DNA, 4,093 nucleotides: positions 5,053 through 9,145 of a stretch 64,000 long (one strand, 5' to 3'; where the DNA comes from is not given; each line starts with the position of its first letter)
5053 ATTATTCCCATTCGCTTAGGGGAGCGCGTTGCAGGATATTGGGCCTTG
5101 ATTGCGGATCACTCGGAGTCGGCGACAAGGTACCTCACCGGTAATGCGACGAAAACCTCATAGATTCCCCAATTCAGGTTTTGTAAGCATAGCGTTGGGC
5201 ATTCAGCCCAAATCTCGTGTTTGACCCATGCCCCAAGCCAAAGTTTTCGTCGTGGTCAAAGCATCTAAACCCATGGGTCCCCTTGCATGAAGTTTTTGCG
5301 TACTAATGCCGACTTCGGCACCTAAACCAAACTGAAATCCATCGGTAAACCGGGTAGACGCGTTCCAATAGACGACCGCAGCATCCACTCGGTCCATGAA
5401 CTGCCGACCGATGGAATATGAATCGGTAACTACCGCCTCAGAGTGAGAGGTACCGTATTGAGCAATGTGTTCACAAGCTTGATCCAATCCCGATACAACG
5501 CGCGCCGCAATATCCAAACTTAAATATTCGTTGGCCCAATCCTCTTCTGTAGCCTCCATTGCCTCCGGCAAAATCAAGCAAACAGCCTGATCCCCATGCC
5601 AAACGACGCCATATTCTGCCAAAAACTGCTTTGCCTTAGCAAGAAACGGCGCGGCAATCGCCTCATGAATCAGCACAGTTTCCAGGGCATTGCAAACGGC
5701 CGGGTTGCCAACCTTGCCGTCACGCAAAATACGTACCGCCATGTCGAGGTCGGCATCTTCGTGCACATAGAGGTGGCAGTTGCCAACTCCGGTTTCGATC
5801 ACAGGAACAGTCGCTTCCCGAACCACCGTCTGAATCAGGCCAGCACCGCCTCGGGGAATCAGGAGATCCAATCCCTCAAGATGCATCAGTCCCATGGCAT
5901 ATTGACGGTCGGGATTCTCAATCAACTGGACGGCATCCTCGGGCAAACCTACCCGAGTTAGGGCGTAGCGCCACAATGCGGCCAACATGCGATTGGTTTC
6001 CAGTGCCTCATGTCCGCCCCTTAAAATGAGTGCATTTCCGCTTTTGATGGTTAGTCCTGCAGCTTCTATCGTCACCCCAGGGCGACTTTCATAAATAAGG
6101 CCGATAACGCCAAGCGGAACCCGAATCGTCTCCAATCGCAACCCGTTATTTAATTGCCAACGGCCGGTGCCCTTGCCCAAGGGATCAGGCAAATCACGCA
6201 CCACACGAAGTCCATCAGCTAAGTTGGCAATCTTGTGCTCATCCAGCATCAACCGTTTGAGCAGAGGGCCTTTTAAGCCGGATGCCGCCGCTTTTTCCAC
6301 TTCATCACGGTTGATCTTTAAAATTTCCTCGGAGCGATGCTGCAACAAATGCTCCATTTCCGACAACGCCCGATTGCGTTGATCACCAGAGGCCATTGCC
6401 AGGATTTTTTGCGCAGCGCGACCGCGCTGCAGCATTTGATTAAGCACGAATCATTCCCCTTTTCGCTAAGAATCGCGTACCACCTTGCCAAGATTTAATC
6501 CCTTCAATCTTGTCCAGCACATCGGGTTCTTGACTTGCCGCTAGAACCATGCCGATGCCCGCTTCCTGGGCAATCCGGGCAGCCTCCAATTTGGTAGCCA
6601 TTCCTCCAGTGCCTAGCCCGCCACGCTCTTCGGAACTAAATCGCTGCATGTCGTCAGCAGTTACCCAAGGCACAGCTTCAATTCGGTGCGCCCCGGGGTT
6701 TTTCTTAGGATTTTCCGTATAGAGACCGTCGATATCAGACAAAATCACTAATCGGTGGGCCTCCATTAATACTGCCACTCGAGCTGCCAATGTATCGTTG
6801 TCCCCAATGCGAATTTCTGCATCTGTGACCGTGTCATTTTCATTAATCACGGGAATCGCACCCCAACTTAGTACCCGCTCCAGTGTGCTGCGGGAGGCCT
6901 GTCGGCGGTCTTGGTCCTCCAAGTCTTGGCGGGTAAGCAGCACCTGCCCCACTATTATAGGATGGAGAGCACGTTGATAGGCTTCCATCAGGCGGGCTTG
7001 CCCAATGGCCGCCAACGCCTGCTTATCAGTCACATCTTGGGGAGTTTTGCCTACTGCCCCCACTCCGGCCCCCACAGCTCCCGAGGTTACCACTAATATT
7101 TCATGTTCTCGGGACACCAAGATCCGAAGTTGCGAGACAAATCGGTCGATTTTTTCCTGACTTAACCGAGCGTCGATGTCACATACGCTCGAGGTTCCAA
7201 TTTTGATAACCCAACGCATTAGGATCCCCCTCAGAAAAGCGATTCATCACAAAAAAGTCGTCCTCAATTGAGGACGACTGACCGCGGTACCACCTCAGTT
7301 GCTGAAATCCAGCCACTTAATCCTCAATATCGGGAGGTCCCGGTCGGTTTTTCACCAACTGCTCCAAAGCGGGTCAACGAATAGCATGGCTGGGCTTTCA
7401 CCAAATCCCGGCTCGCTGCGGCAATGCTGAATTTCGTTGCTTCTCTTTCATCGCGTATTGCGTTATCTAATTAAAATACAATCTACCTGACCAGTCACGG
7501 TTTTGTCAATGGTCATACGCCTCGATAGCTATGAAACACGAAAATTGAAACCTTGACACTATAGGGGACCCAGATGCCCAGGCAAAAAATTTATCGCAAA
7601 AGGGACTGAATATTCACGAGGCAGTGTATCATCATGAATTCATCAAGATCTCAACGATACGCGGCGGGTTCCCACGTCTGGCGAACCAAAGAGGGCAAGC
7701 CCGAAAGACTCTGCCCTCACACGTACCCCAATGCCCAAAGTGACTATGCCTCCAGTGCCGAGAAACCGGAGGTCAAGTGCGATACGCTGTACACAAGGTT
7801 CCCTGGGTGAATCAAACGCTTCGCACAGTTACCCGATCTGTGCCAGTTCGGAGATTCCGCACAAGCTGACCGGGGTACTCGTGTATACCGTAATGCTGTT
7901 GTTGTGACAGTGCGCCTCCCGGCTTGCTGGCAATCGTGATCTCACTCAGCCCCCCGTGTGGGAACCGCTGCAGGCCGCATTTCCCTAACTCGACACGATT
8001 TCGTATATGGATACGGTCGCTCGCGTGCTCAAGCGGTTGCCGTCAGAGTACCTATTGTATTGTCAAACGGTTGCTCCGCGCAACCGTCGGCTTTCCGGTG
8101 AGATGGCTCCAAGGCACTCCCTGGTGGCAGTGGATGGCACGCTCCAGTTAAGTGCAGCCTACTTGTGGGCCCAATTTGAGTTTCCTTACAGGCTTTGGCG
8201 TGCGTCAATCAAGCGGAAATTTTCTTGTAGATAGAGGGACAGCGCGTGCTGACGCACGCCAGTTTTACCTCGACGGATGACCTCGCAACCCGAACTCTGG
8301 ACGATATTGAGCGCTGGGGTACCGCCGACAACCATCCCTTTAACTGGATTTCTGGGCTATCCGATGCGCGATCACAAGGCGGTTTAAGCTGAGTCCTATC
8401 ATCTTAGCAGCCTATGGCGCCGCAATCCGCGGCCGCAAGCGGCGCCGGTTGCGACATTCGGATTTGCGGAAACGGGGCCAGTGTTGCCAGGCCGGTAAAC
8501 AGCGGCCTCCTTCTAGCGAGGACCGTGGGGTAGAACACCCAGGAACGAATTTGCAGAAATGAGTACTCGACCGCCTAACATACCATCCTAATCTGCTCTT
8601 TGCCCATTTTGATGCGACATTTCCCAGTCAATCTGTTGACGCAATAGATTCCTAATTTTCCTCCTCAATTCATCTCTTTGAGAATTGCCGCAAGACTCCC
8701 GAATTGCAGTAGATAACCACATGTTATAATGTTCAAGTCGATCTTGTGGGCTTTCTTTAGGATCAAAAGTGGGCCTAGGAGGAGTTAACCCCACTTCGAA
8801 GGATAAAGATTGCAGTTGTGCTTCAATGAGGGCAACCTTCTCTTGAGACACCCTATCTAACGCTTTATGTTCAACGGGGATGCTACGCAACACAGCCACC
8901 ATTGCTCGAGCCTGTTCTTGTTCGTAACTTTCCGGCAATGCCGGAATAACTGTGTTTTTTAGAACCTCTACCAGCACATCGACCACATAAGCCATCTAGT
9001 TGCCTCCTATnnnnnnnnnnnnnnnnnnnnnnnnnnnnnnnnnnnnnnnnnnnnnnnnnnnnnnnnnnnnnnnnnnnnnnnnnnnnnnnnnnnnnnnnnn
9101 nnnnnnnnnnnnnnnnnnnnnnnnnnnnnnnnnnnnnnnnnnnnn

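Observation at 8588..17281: lva-like / split ACAD10-11-type module (kinase, small partner, phospho-eliminating ACAD, CoA ligase) sharing one operon with an ATP-dependent HyuA/HyuB pair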

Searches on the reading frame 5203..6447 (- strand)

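Call 3: search_protein_families(library=pfam, proteins=[window:5203-6447:-])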
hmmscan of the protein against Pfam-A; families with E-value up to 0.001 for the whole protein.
window:5203-6447:- (414 aa): 1 family
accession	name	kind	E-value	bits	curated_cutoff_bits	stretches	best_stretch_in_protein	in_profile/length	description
PF00171.27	Aldedh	-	2.3e-18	66.5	23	1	3-279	32-296/461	Aldehyde dehydrogenase family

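Call 4: search_protein_families(library=ncbifam, proteins=[window:5203-6447:-])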
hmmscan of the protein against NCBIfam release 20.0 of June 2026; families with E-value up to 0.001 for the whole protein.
window:5203-6447:- (414 aa): 18 families
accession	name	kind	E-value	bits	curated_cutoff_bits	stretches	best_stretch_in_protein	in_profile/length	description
NF001221.0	PRK00197.1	equivalog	4.9e-161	536.1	289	1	2-411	7-417/418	glutamate-5-semialdehyde dehydrogenase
TIGR00407.1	proA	equivalog_domain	1.3e-142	475.4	317.45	1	10-401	2-398/398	glutamate-5-semialdehyde dehydrogenase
TIGR01092.1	P5CS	equivalog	1.7e-97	327.4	796.75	1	7-409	293-693/715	delta l-pyrroline-5-carboxylate synthetase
NF010378.0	PRK13805.1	equivalog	8.2e-18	63.6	951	1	103-272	102-273/872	bifunctional acetaldehyde-CoA/alcohol dehydrogenase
NF047625.1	AcylSulfactDhSauS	equivalog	6.7e-16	58.1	600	1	78-271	71-263/464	acylating sulfoacetaldehyde dehydrogenase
TIGR02518.1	EutH_ACDH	equivalog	6.8e-14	51.6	620.1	1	101-264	94-259/488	acetaldehyde dehydrogenase (acetylating)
NF052305.1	DioxValDhHalo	equivalog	2.1e-12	46.7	750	1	97-271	127-303/483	2,5-dioxovalerate dehydrogenase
NF011927.0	PRK15398.1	subfamily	2.4e-11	43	403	1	100-274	119-294/465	aldehyde dehydrogenase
TIGR03250.1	PhnAcAld_DH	equivalog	4.5e-07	28.9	635.65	1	154-269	180-297/472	phosphonoacetaldehyde dehydrogenase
NF006916.0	PRK09407.1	equivalog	1.1e-06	27.5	521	1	4-272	60-317/526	succinic semialdehyde dehydrogenase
TIGR01804.1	BADH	equivalog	3.3e-06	25.9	668.6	1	8-273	43-297/467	betaine-aldehyde dehydrogenase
NF042993.1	AlphKGSA_gudD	equivalog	8.5e-06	24.8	770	1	3-271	45-302/481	alpha-ketoglutaric semialdehyde dehydrogenase GucD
NF007497.0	PRK10090.1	equivalog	9.4e-06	24.7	500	1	163-277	192-310/480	aldehyde dehydrogenase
NF040648.1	lactal_redase_Meth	equivalog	3.1e-05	23.2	650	1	107-271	125-293/463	lactaldehyde dehydrogenase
NF050084.1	pip_6_carb_DH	equivalog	0.00015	20.8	730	1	105-275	111-286/475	L-piperidine-6-carboxylate dehydrogenase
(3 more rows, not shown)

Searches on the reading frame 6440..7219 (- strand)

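Call 3: search_protein_families(library=pfam, proteins=[window:6440-7219:-])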
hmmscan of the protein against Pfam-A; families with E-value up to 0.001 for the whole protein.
window:6440-7219:- (259 aa): 1 family
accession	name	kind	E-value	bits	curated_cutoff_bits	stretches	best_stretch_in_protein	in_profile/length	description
PF00696.33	AA_kinase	-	1e-44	153.5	24.9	1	1-225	1-231/234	Amino acid kinase family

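Call 4: search_protein_families(library=ncbifam, proteins=[window:6440-7219:-])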
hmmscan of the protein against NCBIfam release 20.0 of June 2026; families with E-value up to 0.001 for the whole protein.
window:6440-7219:- (259 aa): 27 families (the best 25 are shown)
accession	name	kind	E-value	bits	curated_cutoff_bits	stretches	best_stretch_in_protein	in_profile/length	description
TIGR01027.1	proB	equivalog_domain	1.5e-76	257.9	186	1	1-254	1-255/363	glutamate 5-kinase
TIGR01092.1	P5CS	equivalog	1.2e-36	126.2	796.75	1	2-242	9-265/715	delta l-pyrroline-5-carboxylate synthetase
NF040647.1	IPPK_Arch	equivalog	4.4e-15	55.6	120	1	92-238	100-249/259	isopentenyl phosphate kinase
TIGR00761.1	argB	equivalog_domain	1.2e-09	38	151.3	1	108-223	123-227/231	acetylglutamate kinase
TIGR02076.1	pyrH_arch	equivalog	5.3e-09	36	158.05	1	142-238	119-211/222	UMP kinase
NF010659.0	PRK14058.1-1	equivalog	1.1e-08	34.5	223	1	85-228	116-247/267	[LysW]-aminoadipate kinase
TIGR00657.1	asp_kinases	subfamily_domain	5.4e-07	29.1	208.7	1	83-185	131-238/442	aspartate kinase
NF005158.0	PRK06635.2-2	equivalog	6.7e-07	28.5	717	1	113-185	124-200/401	aspartate kinase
NF005154.0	PRK06635.1-2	equivalog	7.9e-07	28.7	376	1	139-196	152-206/407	aspartate kinase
TIGR00746.1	arcC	equivalog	2.6e-06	26.7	358.25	1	120-215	190-277/309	carbamate kinase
TIGR02078.1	AspKin_pair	subfamily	3.7e-06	26.5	242.4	1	111-183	148-223/327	putative Pyrococcus aspartate kinase subunit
NF006515.0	PRK08961.1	equivalog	6.9e-06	24.3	802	1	113-191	190-265/861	bifunctional aspartate kinase/diaminopimelate decarboxylase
NF006234.1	PRK08373.1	subfamily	1.2e-05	24.7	237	1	111-181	155-228/338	aspartate kinase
TIGR00656.1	asp_kin_monofn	equivalog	1.5e-05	24.2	402.25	1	111-191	126-210/407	aspartate kinase, monofunctional class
NF006926.0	PRK09411.1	equivalog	2.3e-05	23.7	416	1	120-225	185-280/297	carbamate kinase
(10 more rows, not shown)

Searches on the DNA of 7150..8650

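Call 91: search_rna_families(source=window, start=7150, end=8650, threshold=evalue, max_evalue=1)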
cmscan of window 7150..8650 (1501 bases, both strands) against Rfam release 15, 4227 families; matches with E-value up to 1: 1.
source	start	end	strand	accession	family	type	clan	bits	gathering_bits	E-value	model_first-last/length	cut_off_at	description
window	7267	7460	-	RF00230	T-box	Cis-reg; leader;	-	80.4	93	2e-17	1-219/219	no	T-box leader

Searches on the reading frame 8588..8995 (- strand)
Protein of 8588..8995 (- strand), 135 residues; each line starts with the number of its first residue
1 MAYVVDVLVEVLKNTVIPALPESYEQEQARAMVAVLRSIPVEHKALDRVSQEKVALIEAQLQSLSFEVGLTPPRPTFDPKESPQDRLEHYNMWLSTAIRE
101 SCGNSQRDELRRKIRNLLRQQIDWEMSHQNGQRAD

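Call 3: search_protein_families(library=pfam, proteins=[window:8588-8995:-])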
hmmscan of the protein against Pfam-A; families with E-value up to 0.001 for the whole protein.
window:8588-8995:- (135 aa): 0 families

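Call 4: search_protein_families(library=ncbifam, proteins=[window:8588-8995:-])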
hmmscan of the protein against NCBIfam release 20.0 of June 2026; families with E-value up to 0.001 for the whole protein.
window:8588-8995:- (135 aa): 0 families

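Call 14: find_encoding_contigs(protein=window:8588-8995:-, flank=10000, max_places=6)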
Protein window:8588-8995:- (135 aa): 21 contigs read that carry it; 6 places shown.
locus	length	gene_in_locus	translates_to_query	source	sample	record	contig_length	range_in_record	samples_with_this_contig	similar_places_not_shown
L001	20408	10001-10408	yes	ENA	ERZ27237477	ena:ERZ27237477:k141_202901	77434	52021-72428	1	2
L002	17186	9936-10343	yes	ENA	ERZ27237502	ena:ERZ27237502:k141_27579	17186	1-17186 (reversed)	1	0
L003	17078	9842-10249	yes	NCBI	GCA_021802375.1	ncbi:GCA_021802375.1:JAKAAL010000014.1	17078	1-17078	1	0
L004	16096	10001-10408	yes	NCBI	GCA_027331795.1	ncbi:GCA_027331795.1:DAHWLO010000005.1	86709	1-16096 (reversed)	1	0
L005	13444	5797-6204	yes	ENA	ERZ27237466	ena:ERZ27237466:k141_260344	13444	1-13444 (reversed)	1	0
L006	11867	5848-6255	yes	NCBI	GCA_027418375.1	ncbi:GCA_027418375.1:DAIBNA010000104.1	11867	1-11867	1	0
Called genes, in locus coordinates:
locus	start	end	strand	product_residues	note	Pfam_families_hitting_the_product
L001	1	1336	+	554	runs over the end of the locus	PF00501:AMP-binding, PF13193:AMP-binding_C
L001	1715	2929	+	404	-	PF02771:Acyl-CoA_dh_N, PF02770:Acyl-CoA_dh_M, PF00441:Acyl-CoA_dh_1, PF08028:Acyl-CoA_dh_2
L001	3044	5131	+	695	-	PF05378:Hydant_A_N, PF01968:Hydantoinase_A, PF19278:Hydant_A_C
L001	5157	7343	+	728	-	PF02538:Hydantoinase_B, PF08882:Acetone_carb_G (weak)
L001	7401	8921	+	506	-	PF00501:AMP-binding, PF13193:AMP-binding_C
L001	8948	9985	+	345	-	PF01636:APH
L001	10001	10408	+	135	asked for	-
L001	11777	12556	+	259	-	PF00696:AA_kinase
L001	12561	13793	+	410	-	PF00171:Aldedh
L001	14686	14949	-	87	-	-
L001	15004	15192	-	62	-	PF14076:DUF4258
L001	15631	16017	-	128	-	PF01527:HTH_Tnp_1, PF01526:DDE_Tnp_Tn3 (weak)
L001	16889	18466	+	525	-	PF00682:HMGL-like, PF22617:HCS_D2, PF08502:LeuA_dimer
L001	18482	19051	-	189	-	PF04309:G3P_antiterm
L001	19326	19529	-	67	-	-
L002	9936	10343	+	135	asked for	-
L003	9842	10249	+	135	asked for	-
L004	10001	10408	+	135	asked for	-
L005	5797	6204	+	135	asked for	-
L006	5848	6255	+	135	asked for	-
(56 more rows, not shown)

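Call 16: find_homologous_proteins(query=window:8588-8995:-, max_evalue=0.01)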
Query window:8588-8995:- (135 aa): 2 proteins with E <= 0.01 among 39 candidates.
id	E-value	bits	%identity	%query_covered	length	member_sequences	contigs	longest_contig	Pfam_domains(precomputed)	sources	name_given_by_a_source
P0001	8.5e-81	286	99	100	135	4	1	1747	-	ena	-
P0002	2.1e-49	185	72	98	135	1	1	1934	-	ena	-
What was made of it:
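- Tried and rejected: It found only two close homologs (call 16).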
